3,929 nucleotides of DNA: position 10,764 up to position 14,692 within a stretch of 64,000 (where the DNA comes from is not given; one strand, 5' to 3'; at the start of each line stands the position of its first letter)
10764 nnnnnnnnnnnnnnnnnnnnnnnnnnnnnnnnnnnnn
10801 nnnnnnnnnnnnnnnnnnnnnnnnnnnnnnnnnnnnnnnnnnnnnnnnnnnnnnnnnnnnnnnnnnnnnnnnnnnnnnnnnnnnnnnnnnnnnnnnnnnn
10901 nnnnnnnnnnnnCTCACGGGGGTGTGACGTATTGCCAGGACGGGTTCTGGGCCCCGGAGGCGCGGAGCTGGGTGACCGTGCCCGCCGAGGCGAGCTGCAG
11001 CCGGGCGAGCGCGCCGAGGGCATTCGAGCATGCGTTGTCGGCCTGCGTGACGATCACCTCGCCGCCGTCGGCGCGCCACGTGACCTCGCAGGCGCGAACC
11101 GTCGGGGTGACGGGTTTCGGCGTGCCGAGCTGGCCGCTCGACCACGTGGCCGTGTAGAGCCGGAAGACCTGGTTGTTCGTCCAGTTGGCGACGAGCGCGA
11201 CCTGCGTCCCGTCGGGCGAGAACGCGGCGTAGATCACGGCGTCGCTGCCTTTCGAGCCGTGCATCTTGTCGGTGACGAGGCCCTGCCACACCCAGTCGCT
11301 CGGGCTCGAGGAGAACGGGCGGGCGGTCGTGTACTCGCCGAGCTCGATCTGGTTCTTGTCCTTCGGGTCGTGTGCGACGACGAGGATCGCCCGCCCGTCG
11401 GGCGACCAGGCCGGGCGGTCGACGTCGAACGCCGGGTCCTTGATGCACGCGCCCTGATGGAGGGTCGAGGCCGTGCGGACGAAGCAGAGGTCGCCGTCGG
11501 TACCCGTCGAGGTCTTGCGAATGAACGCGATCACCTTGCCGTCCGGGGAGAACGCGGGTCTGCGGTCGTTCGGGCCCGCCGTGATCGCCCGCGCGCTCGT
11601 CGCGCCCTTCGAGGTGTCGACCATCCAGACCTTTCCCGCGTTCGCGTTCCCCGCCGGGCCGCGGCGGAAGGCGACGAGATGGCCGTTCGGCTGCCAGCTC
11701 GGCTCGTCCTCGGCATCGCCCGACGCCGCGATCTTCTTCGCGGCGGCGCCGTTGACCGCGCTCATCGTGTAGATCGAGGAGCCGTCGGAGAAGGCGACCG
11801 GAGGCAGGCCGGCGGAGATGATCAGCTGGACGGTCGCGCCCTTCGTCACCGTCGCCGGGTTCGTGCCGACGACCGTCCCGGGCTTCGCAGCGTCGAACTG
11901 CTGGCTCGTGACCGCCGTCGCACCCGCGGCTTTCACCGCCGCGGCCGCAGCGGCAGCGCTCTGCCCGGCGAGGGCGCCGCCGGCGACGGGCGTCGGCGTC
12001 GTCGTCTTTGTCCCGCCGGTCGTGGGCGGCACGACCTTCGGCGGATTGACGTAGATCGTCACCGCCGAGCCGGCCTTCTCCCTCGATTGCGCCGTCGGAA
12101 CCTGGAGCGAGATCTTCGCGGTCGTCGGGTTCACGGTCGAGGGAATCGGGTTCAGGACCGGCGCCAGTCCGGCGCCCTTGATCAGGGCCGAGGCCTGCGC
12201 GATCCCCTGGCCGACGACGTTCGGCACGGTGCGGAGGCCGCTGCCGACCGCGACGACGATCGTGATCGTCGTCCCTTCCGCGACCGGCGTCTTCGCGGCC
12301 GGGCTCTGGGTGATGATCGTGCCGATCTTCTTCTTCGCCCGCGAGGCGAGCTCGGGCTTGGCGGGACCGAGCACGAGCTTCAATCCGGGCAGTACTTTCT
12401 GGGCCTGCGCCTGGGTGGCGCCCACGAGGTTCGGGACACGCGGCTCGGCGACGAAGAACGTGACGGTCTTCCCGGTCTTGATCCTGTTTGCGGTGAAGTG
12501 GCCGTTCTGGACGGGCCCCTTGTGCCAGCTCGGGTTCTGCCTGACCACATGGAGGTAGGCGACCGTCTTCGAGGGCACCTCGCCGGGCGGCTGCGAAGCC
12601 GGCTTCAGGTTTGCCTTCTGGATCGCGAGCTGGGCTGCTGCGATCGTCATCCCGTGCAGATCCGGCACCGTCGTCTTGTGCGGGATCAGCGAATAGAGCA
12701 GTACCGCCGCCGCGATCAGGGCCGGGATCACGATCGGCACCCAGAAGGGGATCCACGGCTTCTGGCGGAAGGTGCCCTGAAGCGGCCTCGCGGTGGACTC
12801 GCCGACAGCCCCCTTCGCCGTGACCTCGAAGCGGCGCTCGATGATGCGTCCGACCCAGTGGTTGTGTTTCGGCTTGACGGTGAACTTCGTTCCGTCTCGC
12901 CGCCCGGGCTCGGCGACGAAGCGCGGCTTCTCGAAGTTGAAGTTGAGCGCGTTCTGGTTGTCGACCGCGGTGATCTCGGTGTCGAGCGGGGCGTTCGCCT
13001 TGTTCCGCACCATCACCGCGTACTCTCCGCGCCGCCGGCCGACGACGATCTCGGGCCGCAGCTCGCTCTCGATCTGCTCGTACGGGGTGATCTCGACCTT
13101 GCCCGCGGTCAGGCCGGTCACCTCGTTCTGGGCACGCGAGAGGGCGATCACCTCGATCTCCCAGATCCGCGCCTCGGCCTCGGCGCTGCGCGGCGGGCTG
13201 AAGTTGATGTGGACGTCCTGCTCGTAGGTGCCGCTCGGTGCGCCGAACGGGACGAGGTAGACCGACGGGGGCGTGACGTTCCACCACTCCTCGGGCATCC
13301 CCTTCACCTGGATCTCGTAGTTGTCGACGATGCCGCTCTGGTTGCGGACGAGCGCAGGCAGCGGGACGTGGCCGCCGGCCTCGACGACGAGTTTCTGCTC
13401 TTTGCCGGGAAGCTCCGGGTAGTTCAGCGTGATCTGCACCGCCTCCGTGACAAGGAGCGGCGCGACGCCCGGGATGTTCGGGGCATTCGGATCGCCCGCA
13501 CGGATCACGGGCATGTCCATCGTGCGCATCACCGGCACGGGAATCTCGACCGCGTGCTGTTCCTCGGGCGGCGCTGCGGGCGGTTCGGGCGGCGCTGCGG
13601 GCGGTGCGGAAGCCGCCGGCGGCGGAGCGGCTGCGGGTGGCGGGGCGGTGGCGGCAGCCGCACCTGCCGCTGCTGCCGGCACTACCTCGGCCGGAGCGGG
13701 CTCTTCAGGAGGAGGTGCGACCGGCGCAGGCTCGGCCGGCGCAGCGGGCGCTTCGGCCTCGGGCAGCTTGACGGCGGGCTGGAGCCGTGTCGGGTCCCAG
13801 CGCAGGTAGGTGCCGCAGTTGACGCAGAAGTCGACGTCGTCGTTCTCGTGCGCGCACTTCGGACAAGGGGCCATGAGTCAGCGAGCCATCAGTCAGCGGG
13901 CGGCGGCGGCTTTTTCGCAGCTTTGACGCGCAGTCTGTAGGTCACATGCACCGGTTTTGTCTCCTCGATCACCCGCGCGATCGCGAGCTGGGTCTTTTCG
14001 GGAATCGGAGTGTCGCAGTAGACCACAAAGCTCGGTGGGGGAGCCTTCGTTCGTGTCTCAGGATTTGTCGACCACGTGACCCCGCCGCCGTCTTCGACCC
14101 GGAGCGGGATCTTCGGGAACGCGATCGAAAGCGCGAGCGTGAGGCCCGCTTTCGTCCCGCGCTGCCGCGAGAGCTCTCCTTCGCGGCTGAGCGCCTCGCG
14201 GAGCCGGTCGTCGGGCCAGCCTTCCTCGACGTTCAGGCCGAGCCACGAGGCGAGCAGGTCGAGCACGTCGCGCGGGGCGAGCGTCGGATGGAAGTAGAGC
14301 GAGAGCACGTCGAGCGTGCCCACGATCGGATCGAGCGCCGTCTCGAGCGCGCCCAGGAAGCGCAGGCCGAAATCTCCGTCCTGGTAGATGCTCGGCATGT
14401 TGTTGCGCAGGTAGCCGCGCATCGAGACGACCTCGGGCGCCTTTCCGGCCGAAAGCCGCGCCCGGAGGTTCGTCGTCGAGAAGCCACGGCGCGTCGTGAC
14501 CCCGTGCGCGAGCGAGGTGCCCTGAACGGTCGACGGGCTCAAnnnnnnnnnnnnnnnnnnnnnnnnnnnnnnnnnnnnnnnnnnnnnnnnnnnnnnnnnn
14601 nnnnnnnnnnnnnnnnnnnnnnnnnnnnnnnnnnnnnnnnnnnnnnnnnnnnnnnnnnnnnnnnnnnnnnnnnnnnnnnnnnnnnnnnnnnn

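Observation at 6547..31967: Complete phage-tail-like contractile injection system locus with P2-like order but no head, fibre or PAAR genes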

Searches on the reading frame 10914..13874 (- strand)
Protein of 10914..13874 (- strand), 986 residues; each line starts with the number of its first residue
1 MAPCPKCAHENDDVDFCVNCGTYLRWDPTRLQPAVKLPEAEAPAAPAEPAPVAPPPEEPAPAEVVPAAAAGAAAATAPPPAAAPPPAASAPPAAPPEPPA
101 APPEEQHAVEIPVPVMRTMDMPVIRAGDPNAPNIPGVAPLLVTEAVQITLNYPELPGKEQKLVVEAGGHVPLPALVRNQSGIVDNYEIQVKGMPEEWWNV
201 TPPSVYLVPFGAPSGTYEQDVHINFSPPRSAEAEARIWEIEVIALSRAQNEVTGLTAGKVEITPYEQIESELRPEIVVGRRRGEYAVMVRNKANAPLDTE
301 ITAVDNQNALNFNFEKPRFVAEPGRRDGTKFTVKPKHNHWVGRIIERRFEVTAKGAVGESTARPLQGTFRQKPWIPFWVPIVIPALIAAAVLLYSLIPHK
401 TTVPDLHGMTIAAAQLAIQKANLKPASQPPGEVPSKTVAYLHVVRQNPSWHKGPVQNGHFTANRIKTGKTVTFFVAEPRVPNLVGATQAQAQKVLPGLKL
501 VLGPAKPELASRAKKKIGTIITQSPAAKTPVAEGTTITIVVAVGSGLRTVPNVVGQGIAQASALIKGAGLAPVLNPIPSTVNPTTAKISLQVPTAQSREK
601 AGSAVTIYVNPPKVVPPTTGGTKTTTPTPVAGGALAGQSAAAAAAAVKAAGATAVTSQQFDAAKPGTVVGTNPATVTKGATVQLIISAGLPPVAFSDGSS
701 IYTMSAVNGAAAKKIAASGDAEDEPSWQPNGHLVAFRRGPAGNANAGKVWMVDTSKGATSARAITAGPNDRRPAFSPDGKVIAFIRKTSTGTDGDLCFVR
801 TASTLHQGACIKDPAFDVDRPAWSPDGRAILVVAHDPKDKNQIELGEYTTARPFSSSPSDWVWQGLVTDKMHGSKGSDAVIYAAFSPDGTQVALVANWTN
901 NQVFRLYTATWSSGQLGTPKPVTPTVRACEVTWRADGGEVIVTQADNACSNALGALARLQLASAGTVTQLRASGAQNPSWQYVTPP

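Call 6: search_protein_families(library=pfam, proteins=[window:10914-13874:-], max_evalue=0.01)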
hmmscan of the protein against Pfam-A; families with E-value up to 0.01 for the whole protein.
window:10914-13874:- (986 aa): 3 families
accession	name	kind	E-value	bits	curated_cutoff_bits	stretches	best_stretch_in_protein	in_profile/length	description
PF03793.24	PASTA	-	1.8e-26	92.3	23.2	4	479-542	2-63/64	PASTA domain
PF07676.18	PD40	-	1.4e-10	41.2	20.9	1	764-789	4-30/38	WD40-like Beta Propeller Repeat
PF13248.11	Zn_ribbon_3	-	0.0089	15.9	27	0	1-22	2-24/26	zinc-ribbon domain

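Call 41: search_protein_families(library=ncbifam, proteins=[window:10914-13874:-], max_evalue=0.01)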
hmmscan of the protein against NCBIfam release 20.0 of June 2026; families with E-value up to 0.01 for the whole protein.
window:10914-13874:- (986 aa): 6 families
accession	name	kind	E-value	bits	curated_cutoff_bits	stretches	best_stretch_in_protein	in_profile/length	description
NF033483.0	PknB_PASTA_kin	equivalog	7.8e-26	91.2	450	1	370-609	331-562/563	Stk1 family PASTA domain-containing Ser/Thr kinase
TIGR02800.1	propeller_TolB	equivalog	3.1e-13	49.4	343.15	1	700-824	304-418/418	Tol-Pal system beta propeller repeat protein TolB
NF033523.0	lasso_peptidase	equivalog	9.3e-08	31.3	400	1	752-835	73-151/638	Atxe2 family lasso peptide isopeptidase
NF053518.1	DipepPtdsDpp5Prph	equivalog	1.8e-06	26.8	900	1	750-837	230-319/655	dipeptidyl-peptidase Dpp5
NF002183.0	PRK01029.1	equivalog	6.5e-06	25.4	405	1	720-835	281-390/429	Tol-Pal system protein TolB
NF052340.1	hydrazine_beta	equivalog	0.00024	20.3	560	1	749-839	143-233/372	hydrazine synthase subunit beta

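Call 87: search_protein_families(library=phrogs, proteins=[window:10914-13874:-], max_evalue=0.001)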
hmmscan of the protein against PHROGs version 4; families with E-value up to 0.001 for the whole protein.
window:10914-13874:- (986 aa): 0 families

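Call 101: search_protein_families(library=padloc, proteins=[window:10914-13874:-], max_evalue=0.001)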
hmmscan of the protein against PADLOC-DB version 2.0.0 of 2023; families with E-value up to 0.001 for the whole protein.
window:10914-13874:- (986 aa): 2 families
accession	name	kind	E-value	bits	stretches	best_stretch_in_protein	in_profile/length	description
PDLC04040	PD-T4-6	-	2.4e-21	74.1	1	368-589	314-529/547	-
PDLC04060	PD-T4-6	-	1.2e-10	38.9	1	470-550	380-458/486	-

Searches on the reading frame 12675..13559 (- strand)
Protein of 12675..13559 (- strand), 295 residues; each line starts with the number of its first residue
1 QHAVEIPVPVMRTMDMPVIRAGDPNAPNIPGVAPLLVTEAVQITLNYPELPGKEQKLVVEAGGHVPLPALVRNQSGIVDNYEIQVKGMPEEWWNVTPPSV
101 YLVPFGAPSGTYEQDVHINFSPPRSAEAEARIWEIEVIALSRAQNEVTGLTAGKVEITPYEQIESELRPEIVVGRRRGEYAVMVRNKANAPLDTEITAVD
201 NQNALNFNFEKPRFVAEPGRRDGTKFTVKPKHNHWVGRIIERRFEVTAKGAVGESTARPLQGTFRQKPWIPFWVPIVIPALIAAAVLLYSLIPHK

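Call 38: find_homologous_proteins(query=window:12675-13559:-, max_evalue=0.001)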
Query seq(295 aa) (295 aa): 132 proteins with E <= 0.001 among 3121 candidates; the best 120 are listed.
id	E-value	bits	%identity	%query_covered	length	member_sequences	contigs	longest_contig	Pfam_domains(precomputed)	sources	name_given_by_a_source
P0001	8.3e-137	473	71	99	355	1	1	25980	-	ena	-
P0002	5.0e-96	340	76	68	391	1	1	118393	-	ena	-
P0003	1.9e-94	334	69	71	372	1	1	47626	-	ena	-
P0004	8.7e-85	303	93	51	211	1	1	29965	-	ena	-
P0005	5.6e-76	274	60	74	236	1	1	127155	-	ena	-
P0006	3.3e-71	258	47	87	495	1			PF03793.25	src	-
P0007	3.5e-71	258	49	84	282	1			-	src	-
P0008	8.7e-67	244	52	68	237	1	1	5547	-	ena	-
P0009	2.6e-66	242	47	82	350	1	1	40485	-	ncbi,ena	-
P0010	2.9e-66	242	63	65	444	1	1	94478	-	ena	-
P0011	8.3e-66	240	51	73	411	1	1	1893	PF03793.25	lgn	-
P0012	1.5e-64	236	47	83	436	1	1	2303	PF03793.25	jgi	jgi:hypothetical protein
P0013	2.8e-64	235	47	79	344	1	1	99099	-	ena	-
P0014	4.1e-64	235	50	73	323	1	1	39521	-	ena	-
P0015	4.1e-63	232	52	65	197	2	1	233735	-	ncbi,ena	-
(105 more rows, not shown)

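Call 45: predict_structure(alignment_id=A1)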
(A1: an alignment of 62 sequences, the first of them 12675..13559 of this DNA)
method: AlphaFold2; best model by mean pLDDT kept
length: 295 residues; sequences in the alignment: 62
mean_pLDDT: 91.4   pTM: 0.74
mean pLDDT of the five models: 91.4, 90.6, 90.6, 90.5, 90.4
residues with pLDDT >= 90: 240; 70-90: 19; 50-70: 34; < 50: 2
segments of 3 or more residues with pLDDT < 50: none
pLDDT, mean of each block of 10 residues (from residue 1): 65 59 58 69 90 88 97 96 98 98 95 98 97 98 97 97 96 98 97 97 98 97 98 97 97 83 98 97 98 86
secondary structure, 60 per line:
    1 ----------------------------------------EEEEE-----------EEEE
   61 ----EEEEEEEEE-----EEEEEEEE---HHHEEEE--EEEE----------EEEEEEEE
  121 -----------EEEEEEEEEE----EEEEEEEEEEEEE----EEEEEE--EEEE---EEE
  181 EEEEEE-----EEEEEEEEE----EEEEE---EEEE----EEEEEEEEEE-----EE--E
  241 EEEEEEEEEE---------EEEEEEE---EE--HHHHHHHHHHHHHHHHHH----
elements in order: E41-45 E57-60 E65-73 E79-86 E93-96 E99-102 E113-120 E132-141 E146-158 E163-168 E171-174 E178-186 E192-200 E205-209 E213-216 E221-230 E240-250 E260-266 H274-291

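Call 47: fold_search(model_id=the predicted structure, library=pdb)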
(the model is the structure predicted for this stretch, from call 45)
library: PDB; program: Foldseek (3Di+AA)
matches with E <= 10: 1988; with E <= 0.001: 1308
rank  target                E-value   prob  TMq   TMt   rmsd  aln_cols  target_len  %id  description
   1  7sqc_F0               4.1e-12  1.00  0.29  0.28  10.9       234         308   14  Ciliary C1 central pair apparatus isolated from Chlamydomonas reinhardtii (released 2022-04-13)
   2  7sqc_F1               2.1e-11  1.00  0.29  0.20  11.1       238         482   14  Ciliary C1 central pair apparatus isolated from Chlamydomonas reinhardtii (released 2022-04-13)
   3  9ijj_4H               9.4e-11  1.00  0.34  0.04   7.7       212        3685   13  In situ structure of the central apparatus in mouse sperm axoneme. (released 2025-06-04)
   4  7sqc_O0               9.9e-11  1.00  0.32  0.12   8.1       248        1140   15  Ciliary C1 central pair apparatus isolated from Chlamydomonas reinhardtii (released 2022-04-13)
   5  9ijj_O                1.2e-10  1.00  0.33  0.11   8.4       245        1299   11  In situ structure of the central apparatus in mouse sperm axoneme. (released 2025-06-04)
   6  7sqc_2A               1.8e-10  1.00  0.31  0.15   9.4       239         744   13  Ciliary C1 central pair apparatus isolated from Chlamydomonas reinhardtii (released 2022-04-13)
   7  9ijj_E                2.0e-10  1.00  0.29  0.19  10.0       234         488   12  In situ structure of the central apparatus in mouse sperm axoneme. (released 2025-06-04)
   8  7sqc_2B               2.2e-10  1.00  0.28  0.15   8.5       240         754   12  Ciliary C1 central pair apparatus isolated from Chlamydomonas reinhardtii (released 2022-04-13)
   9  7som_D                3.2e-10  1.00  0.30  0.08  11.0       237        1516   13  Ciliary C2 central pair apparatus isolated from Chlamydomonas reinhardtii (released 2022-04-13)
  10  9ijj_h                4.3e-10  1.00  0.29  0.08  12.3       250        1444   12  In situ structure of the central apparatus in mouse sperm axoneme. (released 2025-06-04)
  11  9ijj_4G               4.5e-10  1.00  0.33  0.04   7.7       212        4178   13  In situ structure of the central apparatus in mouse sperm axoneme. (released 2025-06-04)
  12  9ijj_L                6.9e-10  1.00  0.28  0.34  13.0       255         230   10  In situ structure of the central apparatus in mouse sperm axoneme. (released 2025-06-04)
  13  8cs9_X                1.0e-09  1.00  0.28  0.14  13.1       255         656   13  Composite reconstruction of Class 1 of the erythrocyte ankyrin-1 complex (released 2022-07-20)
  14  7sqc_M1               2.2e-09  1.00  0.28  0.17  12.9       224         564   16  Ciliary C1 central pair apparatus isolated from Chlamydomonas reinhardtii (released 2022-04-13)
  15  9ijj_P                2.5e-09  1.00  0.30  0.18   9.7       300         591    9  In situ structure of the central apparatus in mouse sperm axoneme. (released 2025-06-04)
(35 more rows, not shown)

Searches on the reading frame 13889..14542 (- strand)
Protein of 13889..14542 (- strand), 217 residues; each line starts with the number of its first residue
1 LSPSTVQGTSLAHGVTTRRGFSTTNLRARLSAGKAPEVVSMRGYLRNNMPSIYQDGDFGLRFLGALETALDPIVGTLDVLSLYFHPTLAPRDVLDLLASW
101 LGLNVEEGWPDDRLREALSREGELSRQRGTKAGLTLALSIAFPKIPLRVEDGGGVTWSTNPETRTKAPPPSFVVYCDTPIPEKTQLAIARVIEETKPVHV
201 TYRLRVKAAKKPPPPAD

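Call 6: search_protein_families(library=pfam, proteins=[window:13889-14542:-], max_evalue=0.01)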
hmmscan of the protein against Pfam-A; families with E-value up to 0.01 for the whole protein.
window:13889-14542:- (217 aa): 1 family
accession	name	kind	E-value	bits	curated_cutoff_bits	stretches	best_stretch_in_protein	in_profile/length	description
PF09684.15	Tail_P2_I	-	3.1e-10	40.5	20.6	1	67-198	9-138/139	Phage tail protein (Tail_P2_I)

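Call 87: search_protein_families(library=phrogs, proteins=[window:13889-14542:-], max_evalue=0.001)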
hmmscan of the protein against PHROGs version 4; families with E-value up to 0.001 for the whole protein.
window:13889-14542:- (217 aa): 2 families
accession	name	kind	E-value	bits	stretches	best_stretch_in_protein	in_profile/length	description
phrog_48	-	tail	5.7e-08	33.2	1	65-198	29-154/478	tail protein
phrog_1160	-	tail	0.00053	19.8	1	45-206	20-178/528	baseplate protein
